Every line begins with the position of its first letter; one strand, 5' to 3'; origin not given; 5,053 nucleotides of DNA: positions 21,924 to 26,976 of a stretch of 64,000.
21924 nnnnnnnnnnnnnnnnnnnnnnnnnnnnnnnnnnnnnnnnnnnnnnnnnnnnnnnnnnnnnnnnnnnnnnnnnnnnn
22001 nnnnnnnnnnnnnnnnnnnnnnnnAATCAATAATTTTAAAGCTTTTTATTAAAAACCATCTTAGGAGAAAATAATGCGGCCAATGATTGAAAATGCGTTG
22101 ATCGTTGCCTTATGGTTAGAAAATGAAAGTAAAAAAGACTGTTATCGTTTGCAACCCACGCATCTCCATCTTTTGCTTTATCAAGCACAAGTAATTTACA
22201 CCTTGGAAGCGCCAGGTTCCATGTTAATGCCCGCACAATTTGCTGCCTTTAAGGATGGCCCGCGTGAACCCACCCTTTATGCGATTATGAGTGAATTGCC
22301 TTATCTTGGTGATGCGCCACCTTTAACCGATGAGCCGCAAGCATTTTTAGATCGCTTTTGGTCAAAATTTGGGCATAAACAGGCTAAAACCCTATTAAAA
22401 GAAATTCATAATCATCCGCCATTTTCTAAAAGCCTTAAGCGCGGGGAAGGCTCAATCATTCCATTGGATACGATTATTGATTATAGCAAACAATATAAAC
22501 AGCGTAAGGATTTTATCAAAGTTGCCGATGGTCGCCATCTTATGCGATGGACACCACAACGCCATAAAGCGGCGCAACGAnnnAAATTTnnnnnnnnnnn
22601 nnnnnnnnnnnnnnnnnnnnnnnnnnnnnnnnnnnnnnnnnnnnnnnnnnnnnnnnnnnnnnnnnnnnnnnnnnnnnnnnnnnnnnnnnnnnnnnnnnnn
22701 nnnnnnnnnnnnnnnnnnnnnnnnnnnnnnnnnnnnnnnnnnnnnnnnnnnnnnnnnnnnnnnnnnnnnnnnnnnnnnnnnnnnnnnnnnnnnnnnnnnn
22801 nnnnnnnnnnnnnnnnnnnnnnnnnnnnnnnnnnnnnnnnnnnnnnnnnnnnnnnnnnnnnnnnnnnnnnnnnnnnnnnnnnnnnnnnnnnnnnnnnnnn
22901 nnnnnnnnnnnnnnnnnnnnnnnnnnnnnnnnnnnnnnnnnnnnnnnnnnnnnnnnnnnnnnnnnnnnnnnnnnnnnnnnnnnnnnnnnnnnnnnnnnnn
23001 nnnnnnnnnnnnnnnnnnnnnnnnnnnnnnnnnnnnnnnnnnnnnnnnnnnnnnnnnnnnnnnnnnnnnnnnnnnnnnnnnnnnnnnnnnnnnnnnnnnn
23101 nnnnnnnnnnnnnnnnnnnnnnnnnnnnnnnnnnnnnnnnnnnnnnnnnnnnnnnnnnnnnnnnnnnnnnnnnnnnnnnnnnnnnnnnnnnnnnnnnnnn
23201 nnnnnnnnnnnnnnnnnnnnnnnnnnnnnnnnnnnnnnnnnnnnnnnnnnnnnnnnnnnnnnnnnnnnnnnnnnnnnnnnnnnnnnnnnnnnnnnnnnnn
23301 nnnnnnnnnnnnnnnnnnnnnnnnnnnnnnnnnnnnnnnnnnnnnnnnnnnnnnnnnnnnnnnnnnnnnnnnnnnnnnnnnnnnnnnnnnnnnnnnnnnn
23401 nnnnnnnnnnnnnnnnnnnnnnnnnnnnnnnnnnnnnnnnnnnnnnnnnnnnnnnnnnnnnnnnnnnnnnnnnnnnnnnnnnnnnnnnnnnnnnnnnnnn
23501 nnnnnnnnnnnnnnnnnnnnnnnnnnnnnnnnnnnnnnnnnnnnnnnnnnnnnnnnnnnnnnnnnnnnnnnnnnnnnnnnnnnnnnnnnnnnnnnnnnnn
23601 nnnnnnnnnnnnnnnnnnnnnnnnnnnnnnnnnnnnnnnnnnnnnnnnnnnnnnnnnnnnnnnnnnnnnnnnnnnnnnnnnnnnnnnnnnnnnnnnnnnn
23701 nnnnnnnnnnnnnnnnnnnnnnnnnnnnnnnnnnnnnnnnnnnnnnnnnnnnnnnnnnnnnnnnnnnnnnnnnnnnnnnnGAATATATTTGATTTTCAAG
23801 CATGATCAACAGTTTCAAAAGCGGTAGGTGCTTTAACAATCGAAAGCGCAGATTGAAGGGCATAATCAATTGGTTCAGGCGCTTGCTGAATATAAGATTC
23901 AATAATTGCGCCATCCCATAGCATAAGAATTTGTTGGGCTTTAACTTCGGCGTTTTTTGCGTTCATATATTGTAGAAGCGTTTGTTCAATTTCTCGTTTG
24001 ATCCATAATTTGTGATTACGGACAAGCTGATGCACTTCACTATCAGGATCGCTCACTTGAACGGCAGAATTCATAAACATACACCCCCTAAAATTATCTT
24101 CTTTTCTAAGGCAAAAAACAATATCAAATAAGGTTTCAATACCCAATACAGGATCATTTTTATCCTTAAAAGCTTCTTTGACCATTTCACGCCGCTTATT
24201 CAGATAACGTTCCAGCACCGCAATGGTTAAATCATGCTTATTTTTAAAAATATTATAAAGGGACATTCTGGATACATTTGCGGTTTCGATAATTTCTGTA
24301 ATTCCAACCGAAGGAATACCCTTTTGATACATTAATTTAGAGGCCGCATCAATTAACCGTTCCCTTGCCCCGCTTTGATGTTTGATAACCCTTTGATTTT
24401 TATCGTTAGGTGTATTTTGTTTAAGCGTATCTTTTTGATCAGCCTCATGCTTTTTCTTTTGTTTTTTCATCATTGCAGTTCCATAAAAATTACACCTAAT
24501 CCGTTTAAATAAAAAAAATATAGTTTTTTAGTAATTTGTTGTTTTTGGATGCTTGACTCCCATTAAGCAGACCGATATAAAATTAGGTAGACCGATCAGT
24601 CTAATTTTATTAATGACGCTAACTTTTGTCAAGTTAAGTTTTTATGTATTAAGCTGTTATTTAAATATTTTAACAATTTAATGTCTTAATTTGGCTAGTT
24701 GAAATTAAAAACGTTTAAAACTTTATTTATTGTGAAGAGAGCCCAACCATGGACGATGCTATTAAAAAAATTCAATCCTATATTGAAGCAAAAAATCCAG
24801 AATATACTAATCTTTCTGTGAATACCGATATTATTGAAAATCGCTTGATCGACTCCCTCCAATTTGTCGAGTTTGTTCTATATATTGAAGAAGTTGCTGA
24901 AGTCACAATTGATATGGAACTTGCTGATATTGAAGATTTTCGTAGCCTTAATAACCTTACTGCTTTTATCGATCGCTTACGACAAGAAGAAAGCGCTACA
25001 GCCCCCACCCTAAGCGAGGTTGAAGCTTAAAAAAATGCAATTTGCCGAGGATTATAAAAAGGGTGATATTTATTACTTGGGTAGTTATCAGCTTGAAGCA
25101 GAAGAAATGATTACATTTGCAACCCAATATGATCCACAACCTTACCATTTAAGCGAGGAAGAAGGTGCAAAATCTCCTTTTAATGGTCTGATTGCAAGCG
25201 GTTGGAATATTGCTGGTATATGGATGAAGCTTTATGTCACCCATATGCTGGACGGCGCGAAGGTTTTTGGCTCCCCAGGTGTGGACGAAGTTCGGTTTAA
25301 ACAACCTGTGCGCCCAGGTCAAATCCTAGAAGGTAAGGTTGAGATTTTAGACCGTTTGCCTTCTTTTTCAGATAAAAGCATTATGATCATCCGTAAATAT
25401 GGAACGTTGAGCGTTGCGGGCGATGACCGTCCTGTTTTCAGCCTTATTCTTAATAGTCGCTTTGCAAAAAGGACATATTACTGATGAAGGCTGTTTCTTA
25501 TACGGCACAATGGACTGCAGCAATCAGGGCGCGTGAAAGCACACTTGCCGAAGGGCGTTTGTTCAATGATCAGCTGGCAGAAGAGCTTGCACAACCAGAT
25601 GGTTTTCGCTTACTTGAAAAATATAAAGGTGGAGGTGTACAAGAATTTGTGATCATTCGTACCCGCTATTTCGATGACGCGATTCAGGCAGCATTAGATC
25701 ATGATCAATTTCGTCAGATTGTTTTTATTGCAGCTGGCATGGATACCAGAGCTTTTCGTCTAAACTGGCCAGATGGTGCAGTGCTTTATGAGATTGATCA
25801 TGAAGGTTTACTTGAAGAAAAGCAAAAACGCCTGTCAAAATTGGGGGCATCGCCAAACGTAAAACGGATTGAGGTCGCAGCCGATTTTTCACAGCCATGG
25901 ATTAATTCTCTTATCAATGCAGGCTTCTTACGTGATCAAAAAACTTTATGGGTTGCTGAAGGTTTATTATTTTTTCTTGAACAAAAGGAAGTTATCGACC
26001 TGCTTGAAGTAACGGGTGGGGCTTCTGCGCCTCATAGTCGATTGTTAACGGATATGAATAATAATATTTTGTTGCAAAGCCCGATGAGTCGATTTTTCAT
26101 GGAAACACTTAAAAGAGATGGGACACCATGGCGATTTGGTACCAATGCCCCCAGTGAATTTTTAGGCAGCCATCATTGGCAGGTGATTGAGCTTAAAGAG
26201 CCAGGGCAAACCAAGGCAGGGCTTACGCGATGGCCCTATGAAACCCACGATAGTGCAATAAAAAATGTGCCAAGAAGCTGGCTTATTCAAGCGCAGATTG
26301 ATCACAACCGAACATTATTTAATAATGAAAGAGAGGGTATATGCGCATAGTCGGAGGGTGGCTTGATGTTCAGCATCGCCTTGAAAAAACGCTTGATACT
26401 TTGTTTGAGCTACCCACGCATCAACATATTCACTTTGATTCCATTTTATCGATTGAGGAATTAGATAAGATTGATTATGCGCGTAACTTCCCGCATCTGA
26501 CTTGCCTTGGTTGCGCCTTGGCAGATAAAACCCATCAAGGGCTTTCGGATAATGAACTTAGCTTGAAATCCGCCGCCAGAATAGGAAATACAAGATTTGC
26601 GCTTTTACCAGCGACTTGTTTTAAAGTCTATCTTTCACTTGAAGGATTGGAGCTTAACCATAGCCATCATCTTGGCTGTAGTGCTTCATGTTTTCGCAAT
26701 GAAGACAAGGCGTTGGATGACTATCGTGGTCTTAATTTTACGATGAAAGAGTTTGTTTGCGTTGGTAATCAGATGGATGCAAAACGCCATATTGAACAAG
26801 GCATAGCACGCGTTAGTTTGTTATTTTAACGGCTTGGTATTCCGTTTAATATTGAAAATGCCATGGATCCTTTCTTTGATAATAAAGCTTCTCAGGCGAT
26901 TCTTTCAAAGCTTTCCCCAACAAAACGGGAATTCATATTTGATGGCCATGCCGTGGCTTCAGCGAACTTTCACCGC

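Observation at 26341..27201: aa:CP ligase reading frame is broken by exactly one in-frame TAA between SerRS motif 2 and motif 3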

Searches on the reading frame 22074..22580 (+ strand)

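Call 7: search_protein_families(library=pfam, proteins=[window:22074-22580:+], max_evalue=0.01)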
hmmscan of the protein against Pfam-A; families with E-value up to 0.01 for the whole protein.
window:22074-22580:+ (169 aa): 1 family
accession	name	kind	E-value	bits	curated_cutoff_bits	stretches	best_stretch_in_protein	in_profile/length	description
PF13274.11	SocA_Panacea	-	0.0085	17.4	25.7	0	56-116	25-111/113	Antitoxin SocA-like, Panacea domain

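Call 8: search_protein_families(library=ncbifam, proteins=[window:22074-22580:+], max_evalue=0.01)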
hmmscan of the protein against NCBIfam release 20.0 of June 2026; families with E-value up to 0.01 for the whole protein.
window:22074-22580:+ (169 aa): 0 families

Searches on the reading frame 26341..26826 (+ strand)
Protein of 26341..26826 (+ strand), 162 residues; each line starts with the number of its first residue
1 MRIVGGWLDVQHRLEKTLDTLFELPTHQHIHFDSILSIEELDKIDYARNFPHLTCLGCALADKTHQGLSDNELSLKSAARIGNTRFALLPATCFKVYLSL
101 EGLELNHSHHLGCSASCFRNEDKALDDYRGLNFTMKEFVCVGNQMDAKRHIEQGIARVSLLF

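Call 18: list_cluster_members(proteins=[window:26341-26826:+, window:26863-27198:+, window:29963-31396:-, window:29043-29963:-, window:28562-29095:-, window:27198-28064:+, window:25484-26347:+, window:24749-25027:+, window:28121-28552:+, window:18280-20370:+])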
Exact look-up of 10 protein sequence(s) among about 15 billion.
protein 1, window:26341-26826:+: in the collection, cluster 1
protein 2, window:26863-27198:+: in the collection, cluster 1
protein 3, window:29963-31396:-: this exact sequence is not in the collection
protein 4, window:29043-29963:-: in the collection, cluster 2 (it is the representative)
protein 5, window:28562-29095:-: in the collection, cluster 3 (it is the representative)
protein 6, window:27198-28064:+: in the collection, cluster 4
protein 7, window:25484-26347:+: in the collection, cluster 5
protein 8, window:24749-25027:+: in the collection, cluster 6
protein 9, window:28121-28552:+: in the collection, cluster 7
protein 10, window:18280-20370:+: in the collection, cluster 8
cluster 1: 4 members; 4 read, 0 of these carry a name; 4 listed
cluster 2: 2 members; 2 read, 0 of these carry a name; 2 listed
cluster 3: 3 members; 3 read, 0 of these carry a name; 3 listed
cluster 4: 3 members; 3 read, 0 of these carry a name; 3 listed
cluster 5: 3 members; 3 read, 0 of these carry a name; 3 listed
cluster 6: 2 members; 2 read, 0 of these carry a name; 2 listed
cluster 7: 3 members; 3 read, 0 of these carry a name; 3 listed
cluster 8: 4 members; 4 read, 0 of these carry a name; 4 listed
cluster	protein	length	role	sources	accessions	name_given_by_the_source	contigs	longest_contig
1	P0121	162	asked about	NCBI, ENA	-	-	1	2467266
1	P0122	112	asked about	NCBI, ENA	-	-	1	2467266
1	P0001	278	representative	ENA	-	-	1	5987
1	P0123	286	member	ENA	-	-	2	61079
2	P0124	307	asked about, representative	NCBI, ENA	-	-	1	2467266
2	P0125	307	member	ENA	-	-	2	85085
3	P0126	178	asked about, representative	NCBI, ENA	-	-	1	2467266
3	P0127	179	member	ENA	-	-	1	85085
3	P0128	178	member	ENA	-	-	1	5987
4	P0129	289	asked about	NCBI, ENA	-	-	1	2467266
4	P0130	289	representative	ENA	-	-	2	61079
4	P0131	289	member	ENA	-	-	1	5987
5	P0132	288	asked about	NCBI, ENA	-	-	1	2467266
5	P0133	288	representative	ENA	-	-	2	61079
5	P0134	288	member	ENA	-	-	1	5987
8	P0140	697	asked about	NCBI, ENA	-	-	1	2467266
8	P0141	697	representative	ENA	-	-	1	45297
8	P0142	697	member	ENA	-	-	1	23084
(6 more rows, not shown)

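Call 20: find_encoding_contigs(protein=P0123, flank=8000, max_places=6)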
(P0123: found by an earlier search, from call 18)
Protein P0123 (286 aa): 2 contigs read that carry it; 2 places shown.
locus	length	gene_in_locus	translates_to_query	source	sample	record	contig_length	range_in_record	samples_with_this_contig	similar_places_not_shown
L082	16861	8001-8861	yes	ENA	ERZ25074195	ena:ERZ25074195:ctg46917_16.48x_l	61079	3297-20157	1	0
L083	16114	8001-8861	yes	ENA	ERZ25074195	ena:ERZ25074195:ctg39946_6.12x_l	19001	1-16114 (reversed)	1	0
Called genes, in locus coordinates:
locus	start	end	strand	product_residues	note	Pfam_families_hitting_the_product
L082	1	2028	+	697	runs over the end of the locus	PF03979:Sigma70_r1_1, PF00140:Sigma70_r1_2, PF04546:Sigma70_ner, PF04542:Sigma70_r2, PF04539:Sigma70_r3, PF04545:Sigma70_r4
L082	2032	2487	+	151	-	PF04608:PgpA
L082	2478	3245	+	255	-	PF00005:ABC_tran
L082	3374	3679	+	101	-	-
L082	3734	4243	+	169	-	-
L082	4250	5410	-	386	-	PF06779:MFS_4, PF07690:MFS_1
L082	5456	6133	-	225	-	PF00440:TetR_N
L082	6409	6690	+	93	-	PF14573:PP-binding_2 (weak)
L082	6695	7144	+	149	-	PF01575:MaoC_dehydratas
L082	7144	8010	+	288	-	PF04072:LCM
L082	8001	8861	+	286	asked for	PF00587:tRNA-synt_2b (weak)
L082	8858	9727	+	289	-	PF11583:AurF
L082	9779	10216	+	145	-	PF13673:Acetyltransf_10, PF00583:Acetyltransf_1, PF13508:Acetyltransf_7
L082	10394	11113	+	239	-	PF13356:Arm-DNA-bind_3, PF00589:Phage_integrase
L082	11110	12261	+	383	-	-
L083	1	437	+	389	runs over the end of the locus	PF00108:Thiolase_N, PF00109:ketoacyl-synt (faint), PF08545:ACP_syn_III (faint), PF02803:Thiolase_C, PF22691:Thiolase_C_1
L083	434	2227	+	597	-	PF01368:DHH, PF02272:DHHA1, PF17768:RecJ_OB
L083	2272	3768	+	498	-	PF01523:PmbA_TldD_1st, PF19290:PmbA_TldD_2nd, PF19289:PmbA_TldD_3rd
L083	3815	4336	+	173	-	-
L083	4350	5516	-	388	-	PF01546:Peptidase_M20, PF07687:M20_dimer (weak)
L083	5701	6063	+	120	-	PF13340:DUF4096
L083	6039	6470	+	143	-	PF01609:DDE_Tnp_1, PF13359:DDE_Tnp_4, PF13612:DDE_Tnp_1_3, PF13586:DDE_Tnp_1_2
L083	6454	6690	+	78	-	PF14573:PP-binding_2 (faint)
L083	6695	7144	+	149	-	PF01575:MaoC_dehydratas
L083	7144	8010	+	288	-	PF04072:LCM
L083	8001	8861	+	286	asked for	PF00587:tRNA-synt_2b (weak)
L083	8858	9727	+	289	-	PF11583:AurF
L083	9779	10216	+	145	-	PF13673:Acetyltransf_10, PF00583:Acetyltransf_1, PF13508:Acetyltransf_7, PF08445:FR47 (weak)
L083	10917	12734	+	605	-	PF02028:BCCT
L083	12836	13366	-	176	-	PF13358:DDE_3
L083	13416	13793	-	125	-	PF01710:HTH_Tnp_IS630 (weak), PF13518:HTH_28 (weak)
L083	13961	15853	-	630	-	PF03600:CitMHS, PF02080:TrkA_C (weak), PF03600:CitMHS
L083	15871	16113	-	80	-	?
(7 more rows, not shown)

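Call 21: find_encoding_contigs(protein=window:26341-26826:+, flank=3000, max_places=6)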
Protein window:26341-26826:+ (162 aa): no gene with exactly this product is on record in the collection.

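Call 27: search_solved_structures(query=P0123, max_evalue=0.01, show_alignments=1)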
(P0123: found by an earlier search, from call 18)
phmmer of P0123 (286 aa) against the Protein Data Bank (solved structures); distinct sequences matched with E-value up to 0.01: 2.
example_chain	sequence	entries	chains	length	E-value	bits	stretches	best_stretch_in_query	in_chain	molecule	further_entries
3mey_A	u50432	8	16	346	8.8e-21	77.5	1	26-241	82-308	Bll0957 protein | Amino acid--[acyl-carrier-protein] ligase 1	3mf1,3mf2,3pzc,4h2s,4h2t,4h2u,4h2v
4h2w_A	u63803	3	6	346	9e-20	74.2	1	26-241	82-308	Amino acid--[acyl-carrier-protein] ligase 1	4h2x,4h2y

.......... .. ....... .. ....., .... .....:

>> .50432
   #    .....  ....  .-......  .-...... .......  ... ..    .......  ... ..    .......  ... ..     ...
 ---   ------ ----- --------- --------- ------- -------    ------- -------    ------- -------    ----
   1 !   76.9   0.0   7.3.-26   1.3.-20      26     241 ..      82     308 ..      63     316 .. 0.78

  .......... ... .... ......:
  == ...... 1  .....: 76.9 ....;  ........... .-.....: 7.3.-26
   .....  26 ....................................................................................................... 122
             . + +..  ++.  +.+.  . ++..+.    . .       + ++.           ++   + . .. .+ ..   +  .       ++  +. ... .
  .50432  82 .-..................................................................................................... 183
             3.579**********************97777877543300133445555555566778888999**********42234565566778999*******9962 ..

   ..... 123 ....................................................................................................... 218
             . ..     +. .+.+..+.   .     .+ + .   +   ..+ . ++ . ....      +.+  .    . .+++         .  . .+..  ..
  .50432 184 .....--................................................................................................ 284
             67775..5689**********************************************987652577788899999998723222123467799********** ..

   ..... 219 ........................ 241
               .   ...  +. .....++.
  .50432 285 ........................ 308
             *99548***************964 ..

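Call 30: find_homologous_proteins(query=P0140, max_evalue=1e-50)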
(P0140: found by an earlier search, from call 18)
Query P0140 (697 aa): 8000 proteins with E <= 1e-50 among 8000 candidates; the best 120 are listed.
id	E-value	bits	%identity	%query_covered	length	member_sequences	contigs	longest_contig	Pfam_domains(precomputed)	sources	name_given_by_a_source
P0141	0.0e+0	1497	99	100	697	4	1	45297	PF04546.20,PF04545.23,PF00140.26,PF03979.20,PF04542.21,PF04539.23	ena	-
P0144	0.0e+0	1047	72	97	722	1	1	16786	PF04546.20,PF04545.23,PF00140.26,PF03979.20,PF04542.21,PF04539.23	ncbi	ncbi:MAG: RNA polymerase sigma factor RpoD [Alphaproteobacteria bacterium]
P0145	2.5e-278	943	67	94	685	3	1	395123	PF04546.20,PF04545.23,PF00140.26,PF03979.20,PF04542.21,PF04539.23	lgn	-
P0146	2.2e-275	934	-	-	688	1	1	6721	PF04546.20,PF04545.23,PF00140.26,PF03979.20,PF04542.21,PF04539.23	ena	-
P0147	2.5e-275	933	66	94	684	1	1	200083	PF04546.20,PF04545.23,PF00140.26,PF03979.20,PF04542.21,PF04539.23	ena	-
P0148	2.6e-274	930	66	94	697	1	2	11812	PF04546.20,PF04545.23,PF00140.26,PF03979.20,PF04542.21,PF04539.23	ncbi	-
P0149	4.1e-274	929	65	97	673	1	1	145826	PF04546.20,PF04545.23,PF00140.26,PF03979.20,PF04542.21,PF04539.23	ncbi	ncbi:MAG: RNA polymerase sigma factor RpoD [Alphaproteobacteria bacterium]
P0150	7.5e-274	929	66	94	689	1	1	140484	PF04546.20,PF04545.23,PF00140.26,PF03979.20,PF04542.21,PF04539.23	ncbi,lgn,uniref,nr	ncbi:RNA polymerase sigma factor RpoD [Aestuariispira insulae]|uniref:RNA polymerase sigma factor Rp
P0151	2.4e-273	927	65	99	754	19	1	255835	PF04546.20,PF04545.23,PF00140.26,PF03979.20,PF04542.21,PF04539.23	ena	-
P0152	2.7e-273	927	64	98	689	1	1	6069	PF04546.20,PF04545.23,PF00140.26,PF03979.20,PF04542.21,PF04539.23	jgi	-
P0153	2.7e-273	927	66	93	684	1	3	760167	PF04546.20,PF04545.23,PF00140.26,PF03979.20,PF04542.21,PF04539.23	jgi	-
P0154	4.2e-273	926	63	97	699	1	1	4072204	PF04546.20,PF04545.23,PF00140.26,PF03979.20,PF04542.21,PF04539.23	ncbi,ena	-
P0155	6.8e-273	925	-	-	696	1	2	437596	PF04546.20,PF04545.23,PF00140.26,PF03979.20,PF04542.21,PF04539.23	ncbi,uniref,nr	ncbi:RNA polymerase sigma factor RpoD [Marivibrio halodurans]|uniref:RNA polymerase sigma factor Rpo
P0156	1.9e-272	924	65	98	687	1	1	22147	PF04546.20,PF04545.23,PF00140.26,PF03979.20,PF04542.21,PF04539.23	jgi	jgi:RNA polymerase primary sigma factor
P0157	3.5e-272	923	66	93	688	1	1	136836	PF04546.20,PF04545.23,PF00140.26,PF03979.20,PF04542.21,PF04539.23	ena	-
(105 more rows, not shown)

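Call 52: find_encoding_contigs(protein=P0141, flank=10000, max_places=5)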
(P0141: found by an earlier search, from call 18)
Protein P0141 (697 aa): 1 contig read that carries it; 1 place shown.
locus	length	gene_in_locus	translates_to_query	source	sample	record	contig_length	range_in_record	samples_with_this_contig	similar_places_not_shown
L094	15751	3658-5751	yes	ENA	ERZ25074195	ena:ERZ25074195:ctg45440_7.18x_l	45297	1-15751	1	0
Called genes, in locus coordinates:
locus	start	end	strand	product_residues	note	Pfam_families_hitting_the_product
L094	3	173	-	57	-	?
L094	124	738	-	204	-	PF13433:Peripla_BP_5, PF13458:Peripla_BP_6, PF01094:ANF_receptor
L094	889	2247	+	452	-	PF00675:Peptidase_M16, PF05193:Peptidase_M16_C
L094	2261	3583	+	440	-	PF00675:Peptidase_M16, PF05193:Peptidase_M16_C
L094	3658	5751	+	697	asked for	PF03979:Sigma70_r1_1, PF00140:Sigma70_r1_2, PF04546:Sigma70_ner, PF04542:Sigma70_r2, PF04539:Sigma70_r3, PF04545:Sigma70_r4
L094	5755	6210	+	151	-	PF04608:PgpA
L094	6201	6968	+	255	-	PF00005:ABC_tran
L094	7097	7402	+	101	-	-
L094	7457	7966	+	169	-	-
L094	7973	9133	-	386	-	PF06779:MFS_4, PF07690:MFS_1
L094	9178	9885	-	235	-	PF16925:TetR_C_13 (faint), PF00440:TetR_N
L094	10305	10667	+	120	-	PF13340:DUF4096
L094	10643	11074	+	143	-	PF01609:DDE_Tnp_1, PF13359:DDE_Tnp_4, PF13612:DDE_Tnp_1_3, PF13586:DDE_Tnp_1_2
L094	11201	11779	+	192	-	-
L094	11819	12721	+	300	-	-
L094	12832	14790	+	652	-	PF13727:CoA_binding_3 (weak), PF01073:3Beta_HSD (weak), PF01370:Epimerase, PF02719:Polysacc_synt_2, PF04321:RmlD_sub_bind, PF16363:GDP_Man_Dehyd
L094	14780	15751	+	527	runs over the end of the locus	PF02142:MGS, PF01808:AICARFT_IMPCHas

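Call 53: find_encoding_contigs(protein=P0142, flank=10000, max_places=5)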
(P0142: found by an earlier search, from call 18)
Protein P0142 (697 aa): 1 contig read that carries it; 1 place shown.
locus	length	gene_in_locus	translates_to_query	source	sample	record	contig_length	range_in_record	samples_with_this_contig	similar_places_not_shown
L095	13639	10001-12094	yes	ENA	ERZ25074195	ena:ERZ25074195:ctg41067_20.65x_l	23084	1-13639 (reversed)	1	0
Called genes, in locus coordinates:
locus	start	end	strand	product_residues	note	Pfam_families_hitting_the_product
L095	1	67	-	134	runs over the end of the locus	PF04828:GFA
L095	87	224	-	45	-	-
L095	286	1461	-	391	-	PF02749:QRPTase_N (weak)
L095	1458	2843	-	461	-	PF01474:DAHP_synth_2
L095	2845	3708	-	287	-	PF17848:Zn_ribbon_ACC, PF01039:Carboxyl_trans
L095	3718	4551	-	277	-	PF00290:Trp_syntA, PF00977:His_biosynth (faint)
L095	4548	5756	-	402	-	PF00291:PALP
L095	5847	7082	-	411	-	PF13433:Peripla_BP_5, PF13458:Peripla_BP_6, PF01094:ANF_receptor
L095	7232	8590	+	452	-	PF00675:Peptidase_M16, PF05193:Peptidase_M16_C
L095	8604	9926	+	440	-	PF00675:Peptidase_M16, PF05193:Peptidase_M16_C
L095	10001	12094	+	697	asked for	PF03979:Sigma70_r1_1, PF00140:Sigma70_r1_2, PF04546:Sigma70_ner, PF04542:Sigma70_r2, PF04539:Sigma70_r3, PF04545:Sigma70_r4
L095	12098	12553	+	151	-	PF04608:PgpA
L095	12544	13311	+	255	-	PF00005:ABC_tran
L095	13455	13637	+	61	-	?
